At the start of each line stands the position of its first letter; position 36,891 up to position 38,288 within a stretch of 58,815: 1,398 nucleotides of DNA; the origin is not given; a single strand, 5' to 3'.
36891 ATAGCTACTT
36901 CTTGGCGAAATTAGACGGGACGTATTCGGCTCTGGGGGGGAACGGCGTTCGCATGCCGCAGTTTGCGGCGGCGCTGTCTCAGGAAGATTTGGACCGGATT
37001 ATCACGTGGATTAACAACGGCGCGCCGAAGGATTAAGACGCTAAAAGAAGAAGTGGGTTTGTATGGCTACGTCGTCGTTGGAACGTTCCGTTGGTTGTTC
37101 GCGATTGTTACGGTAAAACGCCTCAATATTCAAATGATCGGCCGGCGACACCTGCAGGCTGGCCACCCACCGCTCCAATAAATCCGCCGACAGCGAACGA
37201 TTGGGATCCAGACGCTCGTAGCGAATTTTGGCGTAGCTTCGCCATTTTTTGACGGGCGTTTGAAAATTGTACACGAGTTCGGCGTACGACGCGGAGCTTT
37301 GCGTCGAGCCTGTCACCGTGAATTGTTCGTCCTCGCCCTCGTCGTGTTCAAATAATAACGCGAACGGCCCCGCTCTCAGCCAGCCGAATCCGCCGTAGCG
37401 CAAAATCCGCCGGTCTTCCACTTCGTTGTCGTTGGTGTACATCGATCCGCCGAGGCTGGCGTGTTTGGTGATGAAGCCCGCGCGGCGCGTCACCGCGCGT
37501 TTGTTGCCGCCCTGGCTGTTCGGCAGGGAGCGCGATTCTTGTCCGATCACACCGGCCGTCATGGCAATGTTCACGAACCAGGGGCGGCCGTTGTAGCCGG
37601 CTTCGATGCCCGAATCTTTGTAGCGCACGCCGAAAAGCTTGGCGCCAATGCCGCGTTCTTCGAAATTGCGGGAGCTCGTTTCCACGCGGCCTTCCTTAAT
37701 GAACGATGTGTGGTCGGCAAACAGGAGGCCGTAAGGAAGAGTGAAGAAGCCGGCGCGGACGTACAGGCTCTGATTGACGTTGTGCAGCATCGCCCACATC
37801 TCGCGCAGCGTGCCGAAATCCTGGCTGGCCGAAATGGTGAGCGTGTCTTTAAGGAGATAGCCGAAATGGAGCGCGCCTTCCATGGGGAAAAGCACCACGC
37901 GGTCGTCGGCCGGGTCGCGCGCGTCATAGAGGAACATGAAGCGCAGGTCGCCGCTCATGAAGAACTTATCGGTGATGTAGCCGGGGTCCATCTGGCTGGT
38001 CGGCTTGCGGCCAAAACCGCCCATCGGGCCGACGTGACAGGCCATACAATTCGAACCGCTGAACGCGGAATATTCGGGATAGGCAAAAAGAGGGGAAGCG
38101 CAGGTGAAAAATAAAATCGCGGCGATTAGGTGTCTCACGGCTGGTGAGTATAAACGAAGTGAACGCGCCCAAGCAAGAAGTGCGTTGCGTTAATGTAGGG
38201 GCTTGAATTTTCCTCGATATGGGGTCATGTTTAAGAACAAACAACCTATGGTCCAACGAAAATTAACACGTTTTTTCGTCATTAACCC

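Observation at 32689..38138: Cluster of four secreted proteins built from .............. modules, two of them carrying T9SS type-A C-terminal sorting domains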

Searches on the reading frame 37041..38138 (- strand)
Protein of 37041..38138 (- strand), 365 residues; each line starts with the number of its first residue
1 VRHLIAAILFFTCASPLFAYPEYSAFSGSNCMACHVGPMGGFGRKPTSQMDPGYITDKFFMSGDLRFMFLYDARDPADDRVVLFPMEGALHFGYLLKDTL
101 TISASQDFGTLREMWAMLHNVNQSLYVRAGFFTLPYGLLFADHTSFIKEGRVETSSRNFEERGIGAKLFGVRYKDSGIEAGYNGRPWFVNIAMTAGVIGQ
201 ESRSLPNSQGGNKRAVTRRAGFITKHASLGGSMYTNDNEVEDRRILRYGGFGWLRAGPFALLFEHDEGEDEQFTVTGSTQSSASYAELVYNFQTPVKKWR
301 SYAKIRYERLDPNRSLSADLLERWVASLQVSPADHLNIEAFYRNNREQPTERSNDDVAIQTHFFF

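Call 3: search_protein_families(library=pfam, proteins=[window:37041-38138:-], max_evalue=0.1)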
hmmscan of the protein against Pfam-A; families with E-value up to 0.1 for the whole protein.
window:37041-38138:- (365 aa): 0 families

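Call 4: search_protein_families(library=ncbifam, proteins=[window:37041-38138:-], max_evalue=0.1)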
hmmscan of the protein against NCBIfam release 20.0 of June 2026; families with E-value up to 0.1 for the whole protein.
window:37041-38138:- (365 aa): 0 families

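Call 10: find_homologous_proteins(query=window:37041-38138:-, max_evalue=0.001)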
Query window:37041-38138:- (365 aa): 36 proteins with E <= 0.001 among 1255 candidates.
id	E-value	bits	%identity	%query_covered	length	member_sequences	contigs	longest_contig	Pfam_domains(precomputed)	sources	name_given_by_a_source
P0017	4.2e-227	771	100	92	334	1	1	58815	-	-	-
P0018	2.9e-206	703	84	95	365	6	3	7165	-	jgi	jgi:hypothetical protein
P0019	1.6e-194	664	84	92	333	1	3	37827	-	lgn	-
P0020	3.2e-170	584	71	95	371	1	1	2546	-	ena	-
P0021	9.0e-169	580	71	96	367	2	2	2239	-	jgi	jgi:hypothetical protein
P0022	7.2e-168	577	70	99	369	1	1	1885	-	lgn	-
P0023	7.2e-166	570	67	99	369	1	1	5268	-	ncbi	-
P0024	1.6e-165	569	69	98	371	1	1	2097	-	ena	-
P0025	2.5e-163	562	66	100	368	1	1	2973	-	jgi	jgi:hypothetical protein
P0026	4.9e-162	557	72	92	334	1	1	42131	-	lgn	-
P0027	8.0e-161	553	66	99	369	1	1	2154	-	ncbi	-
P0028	9.6e-161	553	67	99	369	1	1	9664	-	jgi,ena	-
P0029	9.2e-160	550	65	99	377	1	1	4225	-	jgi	jgi:hypothetical protein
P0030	7.0e-159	547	66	95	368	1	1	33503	-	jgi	jgi:hypothetical protein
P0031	1.1e-158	546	66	99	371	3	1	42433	-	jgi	-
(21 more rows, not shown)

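Call 16: search_solved_structures(query=A2, max_evalue=10)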
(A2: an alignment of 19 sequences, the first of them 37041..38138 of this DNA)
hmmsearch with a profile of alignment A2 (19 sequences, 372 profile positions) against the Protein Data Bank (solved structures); distinct sequences matched with E-value up to 10: 8.
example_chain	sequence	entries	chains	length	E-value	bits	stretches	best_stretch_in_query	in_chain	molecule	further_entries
1mff_A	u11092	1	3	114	0.077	15.1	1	31-81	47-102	MACROPHAGE MIGRATION INHIBITORY FACTOR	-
1mfi_A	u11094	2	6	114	0.3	13.1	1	31-81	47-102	PROTEIN (MACROPHAGE MIGRATION INHIBITORY FACTOR) | Macrophage migration inhibitory factor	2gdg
3o5c_A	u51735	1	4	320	0.64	12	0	27-48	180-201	Cytochrome c551 peroxidase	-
1fim_A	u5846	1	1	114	0.66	12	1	37-81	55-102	MACROPHAGE MIGRATION INHIBITORY FACTOR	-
6ice_A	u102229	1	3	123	0.94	11.5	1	32-80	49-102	Macrophage migration inhibitory factor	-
9jit_A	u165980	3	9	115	1.2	11.2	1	31-80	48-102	Macrophage migration inhibitory factor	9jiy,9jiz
1iqc_A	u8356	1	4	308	1.2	11.2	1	29-48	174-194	di-heme peroxidase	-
4iae_A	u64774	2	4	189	1.2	11.2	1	135-184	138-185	Alr2278 protein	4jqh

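Call 43: predict_structure(alignment_id=A2)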
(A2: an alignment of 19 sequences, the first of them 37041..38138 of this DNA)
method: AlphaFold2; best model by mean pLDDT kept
length: 365 residues; sequences in the alignment: 19
mean_pLDDT: 60.1   pTM: 0.65
mean pLDDT of the five models: 60.1, 58.3, 56.8, 45.5, 45.1
residues with pLDDT >= 90: 0; 70-90: 136; 50-70: 118; < 50: 111
segments of 3 or more residues with pLDDT < 50: 10-54, 133-155, 160-174, 198-212, 271-278, 314-316
pLDDT, mean of each block of 10 residues (from residue 1): 63 34 35 33 39 57 65 59 63 75 69 71 70 36 33 49 40 57 74 60 40 68 78 67 67 78 72 42 75 75 77 55 77 73 69 64 64
secondary structure, 60 per line:
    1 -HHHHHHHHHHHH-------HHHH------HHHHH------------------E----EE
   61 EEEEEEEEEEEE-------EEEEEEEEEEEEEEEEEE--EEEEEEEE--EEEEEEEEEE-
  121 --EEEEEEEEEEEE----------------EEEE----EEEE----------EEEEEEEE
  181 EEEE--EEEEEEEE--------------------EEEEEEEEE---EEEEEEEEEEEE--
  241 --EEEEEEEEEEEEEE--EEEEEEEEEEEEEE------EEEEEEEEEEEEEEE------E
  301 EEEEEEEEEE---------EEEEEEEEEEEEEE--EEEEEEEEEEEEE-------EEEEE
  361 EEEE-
elements in order: H2-13 H21-24 H31-35 E59-72 E80-97 E100-107 E110-119 E123-134 E151-154 E159-162 E173-184 E187-194 E215-223 E227-238 E243-256 E259-272 E279-293 E300-310 E320-333 E336-348 E356-364

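Call 45: search_protein_representatives(alignment_id=A2)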
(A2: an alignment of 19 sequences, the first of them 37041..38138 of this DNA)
Query: 19 sequences, 372 profile positions. Proteins with E-value up to 0.001 (for the whole library): 570; up to 1e-10: 171; up to 1e-30: 14. The best 150 are listed.
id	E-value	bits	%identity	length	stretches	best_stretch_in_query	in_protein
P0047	4.0e-181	618.3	-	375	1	8-372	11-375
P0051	3.0e-133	460.7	-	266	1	108-372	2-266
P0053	7.5e-109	380.4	-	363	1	8-372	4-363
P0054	3.0e-85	302.7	-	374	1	11-372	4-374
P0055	1.7e-68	247.6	-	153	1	220-372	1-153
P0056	9.1e-54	199.2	-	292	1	93-372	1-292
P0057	2.9e-53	197.5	-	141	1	7-138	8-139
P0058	1.4e-40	155.7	-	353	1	10-372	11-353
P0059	3.5e-38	147.9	-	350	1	10-372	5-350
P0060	4.3e-37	144.3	-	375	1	6-372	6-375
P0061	1.1e-36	142.9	-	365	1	23-372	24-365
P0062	2.7e-35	138.4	-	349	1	10-372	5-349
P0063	4.8e-32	127.7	-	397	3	66-372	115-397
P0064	8.9e-31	123.5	-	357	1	11-372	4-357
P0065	3.8e-30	121.4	-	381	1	58-372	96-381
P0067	5.6e-26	107.7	-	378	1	6-372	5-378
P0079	1.7e-21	93.0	-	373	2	83-371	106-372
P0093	1.5e-18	83.3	-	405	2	83-372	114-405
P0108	1.3e-16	76.9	-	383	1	13-371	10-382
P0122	9.2e-16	74.1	-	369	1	9-371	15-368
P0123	1.7e-15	73.2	-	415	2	89-355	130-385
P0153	1.2e-13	67.1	-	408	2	89-372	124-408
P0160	3.3e-13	65.7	-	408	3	68-157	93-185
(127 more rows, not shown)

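Call 47: list_cluster_members(proteins=[P0058, P0061, P0067, P0079, P0093, P0123, P0160, P0153, P0108, P0122])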
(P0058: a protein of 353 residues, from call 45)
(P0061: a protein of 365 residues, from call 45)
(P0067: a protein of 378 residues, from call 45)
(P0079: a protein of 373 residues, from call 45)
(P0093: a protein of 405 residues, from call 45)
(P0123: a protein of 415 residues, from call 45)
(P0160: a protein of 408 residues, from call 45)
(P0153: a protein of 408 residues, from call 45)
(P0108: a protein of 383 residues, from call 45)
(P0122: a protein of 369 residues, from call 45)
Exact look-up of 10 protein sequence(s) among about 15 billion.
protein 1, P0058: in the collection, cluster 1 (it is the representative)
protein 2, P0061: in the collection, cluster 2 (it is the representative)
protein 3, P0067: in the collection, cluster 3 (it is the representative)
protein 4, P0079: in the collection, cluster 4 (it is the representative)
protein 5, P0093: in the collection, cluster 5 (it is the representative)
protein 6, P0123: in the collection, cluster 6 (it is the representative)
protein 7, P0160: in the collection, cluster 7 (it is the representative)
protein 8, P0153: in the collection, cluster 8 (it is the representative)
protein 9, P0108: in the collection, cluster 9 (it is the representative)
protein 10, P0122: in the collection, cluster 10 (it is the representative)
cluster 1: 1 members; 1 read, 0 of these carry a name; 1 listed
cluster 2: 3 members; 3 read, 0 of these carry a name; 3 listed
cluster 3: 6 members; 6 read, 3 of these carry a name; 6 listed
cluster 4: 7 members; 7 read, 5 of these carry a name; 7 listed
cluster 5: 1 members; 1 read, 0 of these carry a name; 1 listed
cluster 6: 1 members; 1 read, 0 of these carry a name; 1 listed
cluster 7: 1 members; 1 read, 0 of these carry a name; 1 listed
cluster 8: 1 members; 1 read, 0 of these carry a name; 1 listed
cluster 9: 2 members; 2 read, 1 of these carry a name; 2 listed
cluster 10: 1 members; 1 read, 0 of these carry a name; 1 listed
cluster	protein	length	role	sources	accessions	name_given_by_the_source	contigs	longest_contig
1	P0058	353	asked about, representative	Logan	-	-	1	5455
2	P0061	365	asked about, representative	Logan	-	-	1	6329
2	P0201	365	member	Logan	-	-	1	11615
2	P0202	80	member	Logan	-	-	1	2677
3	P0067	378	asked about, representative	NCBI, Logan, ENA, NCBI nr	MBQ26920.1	MAG: hypothetical protein CMH81_02065 [Nitrospiraceae bacterium] | hypothetical protein [Nitrospiraceae bacterium]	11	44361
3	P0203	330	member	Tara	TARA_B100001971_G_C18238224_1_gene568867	strand:+ start:312 stop:1304 length:993 start_codon:yes stop_codon:yes gene_type:complete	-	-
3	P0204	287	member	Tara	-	strand:+ start:1759 stop:2622 length:864 start_codon:yes stop_codon:yes gene_type:complete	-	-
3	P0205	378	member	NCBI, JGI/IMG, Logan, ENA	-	-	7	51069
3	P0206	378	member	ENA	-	-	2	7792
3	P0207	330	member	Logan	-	-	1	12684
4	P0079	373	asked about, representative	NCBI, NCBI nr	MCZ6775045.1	MAG: hypothetical protein O7D34_01160 [Ignavibacteria bacterium] | hypothetical protein [Ignavibacteria bacterium]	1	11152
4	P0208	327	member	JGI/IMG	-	hypothetical protein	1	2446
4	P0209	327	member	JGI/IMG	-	hypothetical protein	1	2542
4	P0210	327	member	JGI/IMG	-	hypothetical protein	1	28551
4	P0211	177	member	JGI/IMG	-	hypothetical protein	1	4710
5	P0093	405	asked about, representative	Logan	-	-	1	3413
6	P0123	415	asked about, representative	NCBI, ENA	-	-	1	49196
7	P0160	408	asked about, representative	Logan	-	-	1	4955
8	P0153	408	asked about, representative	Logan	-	-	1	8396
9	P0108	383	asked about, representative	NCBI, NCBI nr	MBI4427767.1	MAG: hypothetical protein HY562_01470 [Ignavibacteriales bacterium] | hypothetical protein [Ignavibacteriales bacterium]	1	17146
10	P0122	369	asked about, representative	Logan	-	-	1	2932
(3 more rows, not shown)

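Call 48: fold_search(model_id=the predicted structure, library=pdb)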
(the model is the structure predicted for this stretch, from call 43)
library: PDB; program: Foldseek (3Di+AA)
matches with E <= 10: 1053; with E <= 0.001: 179
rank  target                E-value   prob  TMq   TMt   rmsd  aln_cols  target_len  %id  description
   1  6ehe                  2.1e-10  1.00  0.50  0.59   7.9       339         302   12  OmpTdeltaL8 (loop L8 deletion mutant of OmpT), an outer membrane protein of Vibrio cholerae (released 2018-04-25)
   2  5oyk                  2.6e-10  1.00  0.50  0.56   7.4       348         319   11  Outer-membrane expressed OmpT of Vibrio cholerae (released 2018-04-25)
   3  6ehd                  5.7e-10  1.00  0.52  0.58   7.8       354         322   11  OmpT (in-vitro folded), an outer membrane protein of Vibrio cholerae (released 2018-04-25)
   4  6ehf                  6.7e-10  1.00  0.50  0.57   8.3       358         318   10  OmpT (in-vitro folded), an outer membrane protein Vibrio cholerae (trimer form) (released 2018-04-25)
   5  8wv0_B                9.1e-10  1.00  0.48  0.52   8.2       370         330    9  Outer membrane porin of Burkholderia pseudomallei (BpsOmp38) (released 2024-10-30)
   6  8wv0_A                1.3e-09  1.00  0.50  0.54   8.2       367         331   11  Outer membrane porin of Burkholderia pseudomallei (BpsOmp38) (released 2024-10-30)
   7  2o4v_A                1.5e-09  1.00  0.57  0.51   8.4       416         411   13  An arginine ladder in OprP mediates phosphate specific transfer across the outer membrane (released 2006-12-26)
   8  2por                  2.4e-09  1.00  0.50  0.59   7.9       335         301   11  STRUCTURE OF PORIN REFINED AT 1.8 ANGSTROMS RESOLUTION (released 1993-07-15)
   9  4kr4_C                4.7e-09  1.00  0.49  0.53   7.8       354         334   12  Salmonella typhi OmpF complex with Ampicillin (released 2014-05-28)
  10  5mdq_A                6.4e-09  1.00  0.52  0.54   9.5       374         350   11  Crystal structure of outer membrane expressed Chitoporin VhChip from Vibrio harveyi (released 2017-12-20)
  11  5mdo_A                8.8e-09  1.00  0.50  0.53   8.3       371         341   10  Crystal structure of in vitro folded Chitoporin VhChip from Vibrio harveyi (crystal form I) (released 2017-12-20)
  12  2fgq                  1.0e-08  1.00  0.55  0.59   6.4       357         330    9  High resolution X-ray structure of Omp32 in complex with malate (released 2006-01-31)
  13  8i8r_A                1.4e-08  1.00  0.49  0.52   8.7       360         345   13  Cryo-EM Structure of OmpC3-MlaA Complex in MSP2N2 Nanodiscs (released 2023-12-20)
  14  9j9o_A                1.6e-08  1.00  0.47  0.50   8.9       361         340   11  artificial dinuclear Zn-bound metalloprotein 1 (D1:2Zn) (released 2025-07-02)
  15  1e54_A                1.6e-08  1.00  0.53  0.58   7.6       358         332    9  Anion-selective porin from Comamonas acidovorans (released 2001-07-12)
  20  4rjw                  4.7e-08  1.00  0.54  0.47   8.7       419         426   11  Crystal structure of Pseudomonas aeruginosa OprO (released 2015-10-21)
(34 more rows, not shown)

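Call 56: find_encoding_contigs(protein=P0123, flank=8000, max_places=1)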
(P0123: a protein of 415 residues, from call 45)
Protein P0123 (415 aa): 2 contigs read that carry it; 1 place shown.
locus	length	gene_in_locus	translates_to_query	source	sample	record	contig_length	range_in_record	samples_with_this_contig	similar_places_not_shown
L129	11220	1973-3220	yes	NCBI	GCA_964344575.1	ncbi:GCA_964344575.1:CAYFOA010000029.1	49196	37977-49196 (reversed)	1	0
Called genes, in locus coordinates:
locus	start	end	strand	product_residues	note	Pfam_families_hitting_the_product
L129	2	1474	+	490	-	?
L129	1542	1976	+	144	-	PF00127:Copper-bind (weak)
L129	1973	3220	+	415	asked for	-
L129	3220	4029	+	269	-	PF00034:Cytochrom_C, PF13442:Cytochrome_CBB3, PF00034:Cytochrom_C, PF13442:Cytochrome_CBB3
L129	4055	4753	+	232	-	PF14686:fn3_3 (weak), PF09430:EMC7_beta-sandw (weak), PF13620:CarboxypepD_reg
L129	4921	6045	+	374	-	PF03781:FGE-sulfatase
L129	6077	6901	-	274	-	-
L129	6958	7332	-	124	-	PF13564:DoxX_2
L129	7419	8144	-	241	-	-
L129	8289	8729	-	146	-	-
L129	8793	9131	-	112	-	PF00085:Thioredoxin, PF13098:Thioredoxin_2 (weak)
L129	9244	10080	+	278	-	PF04784:DUF547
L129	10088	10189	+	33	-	-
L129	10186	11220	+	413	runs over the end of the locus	PF01734:Patatin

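Call 57: find_encoding_contigs(protein=P0067, flank=6000, max_places=1)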
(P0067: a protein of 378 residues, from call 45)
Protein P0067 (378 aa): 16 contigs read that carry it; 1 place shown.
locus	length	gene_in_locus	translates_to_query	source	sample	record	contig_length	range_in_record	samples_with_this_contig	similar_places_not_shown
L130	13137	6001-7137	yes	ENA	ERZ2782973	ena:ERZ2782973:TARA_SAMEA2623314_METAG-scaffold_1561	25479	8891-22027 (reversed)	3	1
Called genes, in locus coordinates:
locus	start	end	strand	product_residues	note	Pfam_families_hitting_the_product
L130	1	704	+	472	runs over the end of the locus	PF01134:GIDA (faint), PF01262:AlaDh_PNT_C (faint), PF03486:HI0933_like (faint), PF07992:Pyr_redox_2, PF12831:FAD_oxidored, PF13738:Pyr_redox_3 (weak), PF00070:Pyr_redox, PF02852:Pyr_redox_dim, +1 more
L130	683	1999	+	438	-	PF17820:PDZ_6, PF03572:Peptidase_S41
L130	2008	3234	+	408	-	PF00817:IMS, PF11799:IMS_C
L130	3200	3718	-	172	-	-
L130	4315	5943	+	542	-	PF16694:Cytochrome_P460, PF13442:Cytochrome_CBB3 (faint)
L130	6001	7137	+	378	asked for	-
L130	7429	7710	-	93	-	PF13490:zf-HC2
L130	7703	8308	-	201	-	PF07638:Sigma70_ECF (faint), PF04542:Sigma70_r2, PF08281:Sigma70_r4_2, PF04545:Sigma70_r4 (weak)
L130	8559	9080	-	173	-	-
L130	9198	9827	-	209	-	-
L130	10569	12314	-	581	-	PF04055:Radical_SAM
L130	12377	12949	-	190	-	PF00578:AhpC-TSA, PF08534:Redoxin, PF00085:Thioredoxin (faint), PF13098:Thioredoxin_2, PF13905:Thioredoxin_8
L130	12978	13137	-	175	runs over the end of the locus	-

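Call 58: find_encoding_contigs(protein=P0108, flank=6000, max_places=1)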
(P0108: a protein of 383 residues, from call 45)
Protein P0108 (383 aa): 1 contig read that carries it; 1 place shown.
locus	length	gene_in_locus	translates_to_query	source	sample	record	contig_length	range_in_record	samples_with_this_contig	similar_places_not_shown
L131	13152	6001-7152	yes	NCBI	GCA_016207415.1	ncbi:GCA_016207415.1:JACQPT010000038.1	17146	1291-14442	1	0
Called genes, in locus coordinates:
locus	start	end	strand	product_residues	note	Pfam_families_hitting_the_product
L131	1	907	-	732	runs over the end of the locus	PF13620:CarboxypepD_reg (faint), PF18962:Por_Secre_tail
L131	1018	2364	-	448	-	PF04389:Peptidase_M28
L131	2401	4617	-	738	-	PF02225:PA, PF04389:Peptidase_M28, PF04253:TFR_dimer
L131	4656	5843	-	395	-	PF00291:PALP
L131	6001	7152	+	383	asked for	-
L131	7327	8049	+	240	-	PF01833:TIG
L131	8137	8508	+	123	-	PF07635:PSCyt1 (weak)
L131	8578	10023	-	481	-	PF00224:PK, PF02887:PK_C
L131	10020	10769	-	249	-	PF02146:SIR2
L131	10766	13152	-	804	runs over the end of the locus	PF01804:Penicil_amidase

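Call 76: find_encoding_contigs(protein=P0054, flank=9000, max_places=1)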
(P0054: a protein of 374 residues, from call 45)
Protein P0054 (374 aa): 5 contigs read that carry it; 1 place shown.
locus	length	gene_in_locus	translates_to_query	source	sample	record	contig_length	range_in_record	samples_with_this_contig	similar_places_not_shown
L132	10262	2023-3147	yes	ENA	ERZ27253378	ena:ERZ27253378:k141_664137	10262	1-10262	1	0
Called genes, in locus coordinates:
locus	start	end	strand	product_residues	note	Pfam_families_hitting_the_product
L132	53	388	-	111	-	PF00075:RNase_H, PF13456:RVT_3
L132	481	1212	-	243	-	PF24481:CT398_CC (weak), PF02591:Zn_ribbon_9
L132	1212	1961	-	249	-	PF00483:NTP_transferase, PF12804:NTP_transf_3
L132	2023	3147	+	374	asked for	-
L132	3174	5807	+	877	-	PF00041:fn3 (weak), PF18962:Por_Secre_tail (weak)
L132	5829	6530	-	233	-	PF00106:adh_short, PF13561:adh_short_C2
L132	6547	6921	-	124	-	PF09413:DUF2007 (weak)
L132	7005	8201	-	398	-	PF00083:Sugar_tr, PF07690:MFS_1, PF03137:OATP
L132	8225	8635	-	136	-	-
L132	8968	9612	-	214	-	-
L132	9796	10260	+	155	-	?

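Call 77: find_encoding_contigs(protein=P0201, flank=9000, max_places=1)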
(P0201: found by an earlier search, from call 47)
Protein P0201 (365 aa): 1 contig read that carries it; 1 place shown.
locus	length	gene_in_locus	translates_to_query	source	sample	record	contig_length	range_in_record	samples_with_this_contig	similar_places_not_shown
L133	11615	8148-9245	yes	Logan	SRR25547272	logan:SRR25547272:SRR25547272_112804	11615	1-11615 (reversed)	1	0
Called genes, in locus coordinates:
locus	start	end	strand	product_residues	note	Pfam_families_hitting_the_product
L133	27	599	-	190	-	PF00857:Isochorismatase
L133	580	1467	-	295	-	PF00763:THF_DHG_CYH, PF02882:THF_DHG_CYH_C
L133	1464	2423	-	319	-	PF02558:ApbA, PF08546:ApbA_C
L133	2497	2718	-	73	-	-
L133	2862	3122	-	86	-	PF12728:HTH_17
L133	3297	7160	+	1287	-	PF16656:Pur_ac_phosph_N (faint), PF01833:TIG, PF24489:Ig_J_second (faint), PF00041:fn3 (weak), PF25788:Ig_Rha78A_N (faint), PF00041:fn3 (weak)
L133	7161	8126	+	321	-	PF19572:PorV (weak)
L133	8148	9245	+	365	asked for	-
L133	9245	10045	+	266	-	-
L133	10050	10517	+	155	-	PF27139:Aq_1264_TM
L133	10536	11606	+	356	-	PF01926:MMR_HSR1, PF02421:FeoB_N, PF06071:YchF-GTPase_C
